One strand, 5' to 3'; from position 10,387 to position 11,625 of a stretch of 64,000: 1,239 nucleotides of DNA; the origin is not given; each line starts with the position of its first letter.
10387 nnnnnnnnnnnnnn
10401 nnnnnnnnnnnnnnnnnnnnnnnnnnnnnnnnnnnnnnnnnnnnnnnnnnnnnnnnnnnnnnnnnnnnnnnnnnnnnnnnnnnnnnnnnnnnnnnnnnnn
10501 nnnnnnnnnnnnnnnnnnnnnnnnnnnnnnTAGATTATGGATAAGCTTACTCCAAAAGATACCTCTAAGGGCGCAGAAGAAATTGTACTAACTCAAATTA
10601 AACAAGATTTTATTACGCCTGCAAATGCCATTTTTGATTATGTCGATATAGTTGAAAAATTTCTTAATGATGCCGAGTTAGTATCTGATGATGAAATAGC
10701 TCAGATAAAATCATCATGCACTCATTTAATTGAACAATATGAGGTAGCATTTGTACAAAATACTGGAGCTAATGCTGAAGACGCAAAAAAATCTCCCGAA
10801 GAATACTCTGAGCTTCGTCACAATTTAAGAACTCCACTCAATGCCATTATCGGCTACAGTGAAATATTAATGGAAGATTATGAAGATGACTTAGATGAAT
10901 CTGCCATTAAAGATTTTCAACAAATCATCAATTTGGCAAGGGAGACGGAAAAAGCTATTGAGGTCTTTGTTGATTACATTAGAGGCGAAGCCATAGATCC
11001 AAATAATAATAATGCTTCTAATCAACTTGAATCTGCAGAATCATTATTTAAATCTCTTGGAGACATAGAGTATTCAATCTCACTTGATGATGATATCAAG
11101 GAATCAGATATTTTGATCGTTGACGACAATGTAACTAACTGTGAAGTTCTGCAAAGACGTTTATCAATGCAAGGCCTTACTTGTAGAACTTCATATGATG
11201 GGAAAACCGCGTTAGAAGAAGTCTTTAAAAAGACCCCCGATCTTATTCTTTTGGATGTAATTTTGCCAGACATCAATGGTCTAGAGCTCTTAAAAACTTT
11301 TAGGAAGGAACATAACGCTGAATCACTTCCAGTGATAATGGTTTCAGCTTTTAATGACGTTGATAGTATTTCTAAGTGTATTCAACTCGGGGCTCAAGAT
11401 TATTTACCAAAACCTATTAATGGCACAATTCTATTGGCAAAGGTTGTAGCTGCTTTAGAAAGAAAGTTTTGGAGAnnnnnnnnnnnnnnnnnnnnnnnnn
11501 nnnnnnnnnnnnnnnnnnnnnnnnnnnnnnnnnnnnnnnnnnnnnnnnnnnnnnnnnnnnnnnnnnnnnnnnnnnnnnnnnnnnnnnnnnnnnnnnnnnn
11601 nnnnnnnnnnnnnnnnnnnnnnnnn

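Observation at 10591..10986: Diguanylate cyclase carries tandem H-box helices (one degenerate, one with His) but no ATPase domain, a candidate built-in phosphotransfer module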

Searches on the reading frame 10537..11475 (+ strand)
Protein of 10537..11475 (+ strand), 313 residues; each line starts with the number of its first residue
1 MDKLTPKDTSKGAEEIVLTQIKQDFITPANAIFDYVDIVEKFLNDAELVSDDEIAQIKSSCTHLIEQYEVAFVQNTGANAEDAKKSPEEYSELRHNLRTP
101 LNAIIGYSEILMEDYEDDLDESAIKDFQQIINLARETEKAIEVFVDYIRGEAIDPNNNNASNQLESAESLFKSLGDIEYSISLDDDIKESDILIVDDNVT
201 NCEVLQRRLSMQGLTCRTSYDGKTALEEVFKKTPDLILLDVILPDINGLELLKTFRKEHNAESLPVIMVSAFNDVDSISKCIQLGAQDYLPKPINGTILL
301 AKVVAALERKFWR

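Call 48: predict_structure(alignment_id=A3)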
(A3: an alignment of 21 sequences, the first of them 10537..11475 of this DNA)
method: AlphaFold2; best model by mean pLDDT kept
length: 313 residues; sequences in the alignment: 21
mean_pLDDT: 71.0   pTM: 0.50
mean pLDDT of the five models: 71.0, 69.2, 68.5, 67.2, 65.0
residues with pLDDT >= 90: 23; 70-90: 178; 50-70: 68; < 50: 44
segments of 3 or more residues with pLDDT < 50: 1-10, 152-181
pLDDT, mean of each block of 10 residues (from residue 1): 36 55 67 77 83 90 85 73 76 88 92 87 79 78 75 43 35 33 70 82 71 82 85 86 73 75 73 61 72 55 71 55
secondary structure, 60 per line:
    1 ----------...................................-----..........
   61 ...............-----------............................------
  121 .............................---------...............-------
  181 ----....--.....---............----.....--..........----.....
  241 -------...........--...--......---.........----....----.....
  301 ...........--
elements in order: H11-45 H51-75 H87-114 H121-149 H159-173 H185-188 E191-195 H199-210 E215-219 H222-231 E236-240 H248-258 E266-271 H275-283 E288-291 H296-311
